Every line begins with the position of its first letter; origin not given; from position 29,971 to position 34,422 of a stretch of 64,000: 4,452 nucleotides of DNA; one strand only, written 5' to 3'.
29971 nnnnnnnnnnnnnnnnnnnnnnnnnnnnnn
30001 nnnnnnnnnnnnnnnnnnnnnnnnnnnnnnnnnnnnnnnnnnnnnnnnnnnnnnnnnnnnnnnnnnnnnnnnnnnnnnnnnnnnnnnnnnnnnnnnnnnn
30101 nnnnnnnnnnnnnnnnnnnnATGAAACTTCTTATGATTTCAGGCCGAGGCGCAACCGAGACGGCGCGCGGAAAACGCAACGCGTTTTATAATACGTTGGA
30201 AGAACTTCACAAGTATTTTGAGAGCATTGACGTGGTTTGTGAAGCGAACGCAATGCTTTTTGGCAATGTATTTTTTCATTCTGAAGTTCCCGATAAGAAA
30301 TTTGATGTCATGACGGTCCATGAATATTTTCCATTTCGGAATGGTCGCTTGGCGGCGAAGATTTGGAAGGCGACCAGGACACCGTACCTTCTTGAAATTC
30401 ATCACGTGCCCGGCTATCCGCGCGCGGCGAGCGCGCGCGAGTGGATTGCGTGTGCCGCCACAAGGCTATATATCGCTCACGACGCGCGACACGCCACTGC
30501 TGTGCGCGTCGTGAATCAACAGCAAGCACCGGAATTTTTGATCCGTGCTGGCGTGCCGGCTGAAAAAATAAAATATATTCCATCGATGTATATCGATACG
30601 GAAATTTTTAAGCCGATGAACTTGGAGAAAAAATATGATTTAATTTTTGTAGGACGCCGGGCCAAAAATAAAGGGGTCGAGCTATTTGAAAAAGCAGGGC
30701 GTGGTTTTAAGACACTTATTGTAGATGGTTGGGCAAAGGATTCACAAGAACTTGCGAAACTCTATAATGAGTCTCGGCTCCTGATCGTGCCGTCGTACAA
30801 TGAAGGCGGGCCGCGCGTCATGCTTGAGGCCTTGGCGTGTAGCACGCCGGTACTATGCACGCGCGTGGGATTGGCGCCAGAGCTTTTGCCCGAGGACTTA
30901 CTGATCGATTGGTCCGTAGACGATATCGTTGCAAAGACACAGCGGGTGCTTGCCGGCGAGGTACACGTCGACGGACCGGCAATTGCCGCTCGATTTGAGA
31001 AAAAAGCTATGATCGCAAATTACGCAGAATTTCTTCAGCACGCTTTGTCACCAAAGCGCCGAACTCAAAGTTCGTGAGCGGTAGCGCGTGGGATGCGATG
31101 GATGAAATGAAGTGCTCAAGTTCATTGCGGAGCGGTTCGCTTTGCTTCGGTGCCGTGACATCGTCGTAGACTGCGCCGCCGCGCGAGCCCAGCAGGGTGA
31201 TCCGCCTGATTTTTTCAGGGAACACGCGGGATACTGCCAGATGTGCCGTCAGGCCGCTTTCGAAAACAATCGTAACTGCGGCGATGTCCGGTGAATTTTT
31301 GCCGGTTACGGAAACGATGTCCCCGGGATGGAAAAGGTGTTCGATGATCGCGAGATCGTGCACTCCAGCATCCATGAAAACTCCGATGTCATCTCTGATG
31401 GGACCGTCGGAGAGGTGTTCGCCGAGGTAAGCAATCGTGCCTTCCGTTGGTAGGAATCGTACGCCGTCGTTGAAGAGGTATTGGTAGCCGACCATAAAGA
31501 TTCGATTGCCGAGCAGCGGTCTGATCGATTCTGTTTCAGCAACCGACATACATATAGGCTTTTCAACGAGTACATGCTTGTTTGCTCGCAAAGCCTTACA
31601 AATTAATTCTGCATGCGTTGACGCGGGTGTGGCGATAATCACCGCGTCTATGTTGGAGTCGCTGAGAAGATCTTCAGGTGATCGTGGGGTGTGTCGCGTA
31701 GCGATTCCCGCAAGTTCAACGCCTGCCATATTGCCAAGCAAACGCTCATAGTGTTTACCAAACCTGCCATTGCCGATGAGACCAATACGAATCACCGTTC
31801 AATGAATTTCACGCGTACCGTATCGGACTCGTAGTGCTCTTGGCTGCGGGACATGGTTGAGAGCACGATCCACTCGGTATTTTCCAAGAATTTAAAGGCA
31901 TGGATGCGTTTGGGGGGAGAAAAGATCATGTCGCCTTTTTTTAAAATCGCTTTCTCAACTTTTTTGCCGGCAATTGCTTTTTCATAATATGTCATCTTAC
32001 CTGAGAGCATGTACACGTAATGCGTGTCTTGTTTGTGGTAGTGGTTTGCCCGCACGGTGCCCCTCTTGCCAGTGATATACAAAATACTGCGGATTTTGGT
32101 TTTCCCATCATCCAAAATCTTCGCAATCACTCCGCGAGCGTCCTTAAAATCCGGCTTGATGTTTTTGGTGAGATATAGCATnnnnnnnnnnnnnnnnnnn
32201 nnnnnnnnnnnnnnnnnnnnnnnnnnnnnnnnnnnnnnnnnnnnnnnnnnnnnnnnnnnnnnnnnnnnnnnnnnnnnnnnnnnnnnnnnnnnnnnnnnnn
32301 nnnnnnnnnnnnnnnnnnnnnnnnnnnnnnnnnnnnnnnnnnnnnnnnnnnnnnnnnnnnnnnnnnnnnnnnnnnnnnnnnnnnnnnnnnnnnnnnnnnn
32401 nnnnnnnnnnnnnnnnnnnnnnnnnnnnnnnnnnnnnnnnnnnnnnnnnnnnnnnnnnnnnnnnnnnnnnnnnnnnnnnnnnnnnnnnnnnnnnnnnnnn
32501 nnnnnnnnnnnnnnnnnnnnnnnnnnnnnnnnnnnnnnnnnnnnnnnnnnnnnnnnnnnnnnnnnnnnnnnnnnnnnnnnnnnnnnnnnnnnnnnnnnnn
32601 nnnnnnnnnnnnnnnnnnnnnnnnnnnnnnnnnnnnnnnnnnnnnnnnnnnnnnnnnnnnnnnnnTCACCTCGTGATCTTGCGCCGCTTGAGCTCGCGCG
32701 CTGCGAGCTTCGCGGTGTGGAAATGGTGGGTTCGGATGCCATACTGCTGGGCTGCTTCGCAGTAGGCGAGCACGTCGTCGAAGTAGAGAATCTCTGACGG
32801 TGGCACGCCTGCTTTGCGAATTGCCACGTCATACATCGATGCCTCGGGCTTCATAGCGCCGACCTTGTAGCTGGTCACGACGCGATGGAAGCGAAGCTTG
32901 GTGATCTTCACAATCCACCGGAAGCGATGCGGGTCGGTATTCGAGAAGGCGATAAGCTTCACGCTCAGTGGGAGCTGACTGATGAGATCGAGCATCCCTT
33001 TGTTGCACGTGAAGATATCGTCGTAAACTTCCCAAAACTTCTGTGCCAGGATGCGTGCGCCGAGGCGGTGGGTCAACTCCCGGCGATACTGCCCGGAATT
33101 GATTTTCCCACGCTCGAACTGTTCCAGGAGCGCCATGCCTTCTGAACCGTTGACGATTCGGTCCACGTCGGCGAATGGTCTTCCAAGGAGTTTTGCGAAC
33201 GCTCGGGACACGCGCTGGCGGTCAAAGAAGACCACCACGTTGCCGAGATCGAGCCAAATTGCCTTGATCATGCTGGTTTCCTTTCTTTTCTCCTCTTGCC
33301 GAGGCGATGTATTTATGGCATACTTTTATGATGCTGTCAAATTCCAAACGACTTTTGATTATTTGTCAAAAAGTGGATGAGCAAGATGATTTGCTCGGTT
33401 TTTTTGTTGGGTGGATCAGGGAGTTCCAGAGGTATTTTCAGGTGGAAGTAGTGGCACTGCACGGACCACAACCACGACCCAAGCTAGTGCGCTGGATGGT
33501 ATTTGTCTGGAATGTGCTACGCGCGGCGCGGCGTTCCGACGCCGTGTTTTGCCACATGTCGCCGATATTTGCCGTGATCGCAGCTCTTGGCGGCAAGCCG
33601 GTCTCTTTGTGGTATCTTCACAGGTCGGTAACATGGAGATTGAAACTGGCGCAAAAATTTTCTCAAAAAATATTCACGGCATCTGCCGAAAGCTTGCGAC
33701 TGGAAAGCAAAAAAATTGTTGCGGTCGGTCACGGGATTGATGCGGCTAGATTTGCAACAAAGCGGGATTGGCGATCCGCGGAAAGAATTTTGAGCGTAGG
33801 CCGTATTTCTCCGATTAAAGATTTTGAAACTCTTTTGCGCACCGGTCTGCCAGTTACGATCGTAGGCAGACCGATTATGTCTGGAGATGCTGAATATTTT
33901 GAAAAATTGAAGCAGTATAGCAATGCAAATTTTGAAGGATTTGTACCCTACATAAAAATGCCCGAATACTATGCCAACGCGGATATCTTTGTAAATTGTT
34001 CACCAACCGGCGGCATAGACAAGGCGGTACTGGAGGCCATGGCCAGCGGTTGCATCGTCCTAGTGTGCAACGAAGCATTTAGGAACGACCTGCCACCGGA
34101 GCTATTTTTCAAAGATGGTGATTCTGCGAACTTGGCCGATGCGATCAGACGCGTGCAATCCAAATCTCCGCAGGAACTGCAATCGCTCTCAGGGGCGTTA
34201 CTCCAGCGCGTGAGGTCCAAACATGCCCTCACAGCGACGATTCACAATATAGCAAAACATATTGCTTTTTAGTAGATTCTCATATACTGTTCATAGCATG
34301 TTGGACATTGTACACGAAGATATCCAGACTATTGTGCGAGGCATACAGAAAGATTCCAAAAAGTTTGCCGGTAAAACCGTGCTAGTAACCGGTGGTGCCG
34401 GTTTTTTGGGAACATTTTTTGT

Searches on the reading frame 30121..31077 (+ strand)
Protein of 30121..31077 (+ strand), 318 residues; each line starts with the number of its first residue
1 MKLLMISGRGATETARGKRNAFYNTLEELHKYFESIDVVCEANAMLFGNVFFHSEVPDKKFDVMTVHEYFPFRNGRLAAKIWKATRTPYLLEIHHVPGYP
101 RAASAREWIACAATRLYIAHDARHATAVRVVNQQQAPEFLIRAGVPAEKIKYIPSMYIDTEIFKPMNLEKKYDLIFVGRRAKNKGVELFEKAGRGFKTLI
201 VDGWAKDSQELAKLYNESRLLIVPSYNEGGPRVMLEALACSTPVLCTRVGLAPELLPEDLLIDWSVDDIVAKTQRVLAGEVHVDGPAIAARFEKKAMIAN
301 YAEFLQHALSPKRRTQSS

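Call 8: search_protein_families(library=pfam, proteins=[window:30121-31077:+], max_evalue=0.001)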
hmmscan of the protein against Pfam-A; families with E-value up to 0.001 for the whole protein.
window:30121-31077:+ (318 aa): 5 families
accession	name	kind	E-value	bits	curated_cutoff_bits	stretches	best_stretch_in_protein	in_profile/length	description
PF00534.26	Glycos_transf_1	-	1.5e-14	54.4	26.4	1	207-259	82-134/172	Glycosyl transferases group 1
PF13692.12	Glyco_trans_1_4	-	2.1e-13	51.2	27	1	170-277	30-140/142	Glycosyl transferases group 1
PF13579.12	Glyco_trans_4_4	-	2.9e-07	31.4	29.7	1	57-154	68-156/158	Glycosyl transferase 4-like domain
PF20706.3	GT4-conflict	-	7.7e-07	28.9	26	1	187-275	251-338/385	Family 4 Glycosyltransferase in conflict systems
PF13439.12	Glyco_transf_4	-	2.1e-05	25.1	28.5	1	58-154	70-163/170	Glycosyltransferase Family 4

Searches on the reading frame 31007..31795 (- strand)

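Call 66: search_protein_families(library=pfam, proteins=[window:31007-31795:-], max_evalue=0.01)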
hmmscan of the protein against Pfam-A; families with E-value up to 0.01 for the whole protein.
window:31007-31795:- (262 aa): 3 families
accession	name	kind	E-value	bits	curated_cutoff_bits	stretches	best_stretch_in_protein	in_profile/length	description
PF01408.29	GFO_IDH_MocA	-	2.5e-18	67.4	24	1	2-91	1-105/120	Oxidoreductase family, NAD-binding Rossmann fold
PF22725.1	GFO_IDH_MocA_C3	-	2.5e-08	34.4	27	1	138-208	44-123/124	GFO/IDH/MocA C-terminal domain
PF02894.22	GFO_IDH_MocA_C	-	1.4e-05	25.4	22.9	1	138-211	41-130/218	Oxidoreductase family, C-terminal alpha/beta domain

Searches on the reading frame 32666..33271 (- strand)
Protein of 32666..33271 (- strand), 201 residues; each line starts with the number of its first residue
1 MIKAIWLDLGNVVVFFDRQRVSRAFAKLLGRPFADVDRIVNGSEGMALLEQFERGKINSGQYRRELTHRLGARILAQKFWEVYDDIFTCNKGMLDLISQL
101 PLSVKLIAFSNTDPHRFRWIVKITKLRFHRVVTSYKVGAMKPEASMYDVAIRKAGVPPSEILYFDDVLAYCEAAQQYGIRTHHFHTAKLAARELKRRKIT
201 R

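Call 72: search_protein_families(library=pfam, proteins=[window:32666-33271:-], max_evalue=0.01)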
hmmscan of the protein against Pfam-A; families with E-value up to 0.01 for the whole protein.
window:32666-33271:- (201 aa): 2 families
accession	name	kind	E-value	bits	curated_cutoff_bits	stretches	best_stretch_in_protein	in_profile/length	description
PF00702.32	Hydrolase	-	2.3e-09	38.4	26.4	1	2-176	1-189/191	haloacid dehalogenase-like hydrolase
PF13419.12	HAD_2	-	5.6e-06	27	23.8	1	89-181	80-175/178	Haloacid dehalogenase-like hydrolase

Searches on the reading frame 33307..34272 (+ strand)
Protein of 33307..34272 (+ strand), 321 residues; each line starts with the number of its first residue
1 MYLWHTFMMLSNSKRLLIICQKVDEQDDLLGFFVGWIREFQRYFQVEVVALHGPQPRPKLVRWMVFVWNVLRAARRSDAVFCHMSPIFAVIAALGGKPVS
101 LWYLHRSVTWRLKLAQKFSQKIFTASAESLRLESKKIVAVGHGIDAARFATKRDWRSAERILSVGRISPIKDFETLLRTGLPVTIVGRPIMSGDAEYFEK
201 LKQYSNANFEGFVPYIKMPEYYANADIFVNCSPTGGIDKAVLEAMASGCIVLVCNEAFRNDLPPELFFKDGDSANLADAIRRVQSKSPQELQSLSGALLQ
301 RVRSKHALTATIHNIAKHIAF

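Call 8: search_protein_families(library=pfam, proteins=[window:33307-34272:+], max_evalue=0.001)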
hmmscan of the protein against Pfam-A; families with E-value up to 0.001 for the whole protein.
window:33307-34272:+ (321 aa): 3 families
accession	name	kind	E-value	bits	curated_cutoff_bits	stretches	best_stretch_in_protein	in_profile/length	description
PF13692.12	Glyco_trans_1_4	-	9.8e-13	49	27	1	161-283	4-139/142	Glycosyl transferases group 1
PF13524.12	Glyco_trans_1_2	-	4.9e-10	40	25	1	179-315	13-142/144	Glycosyl transferase-like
PF00534.26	Glycos_transf_1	-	2.4e-08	34.2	26.4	1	161-286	18-158/172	Glycosyl transferases group 1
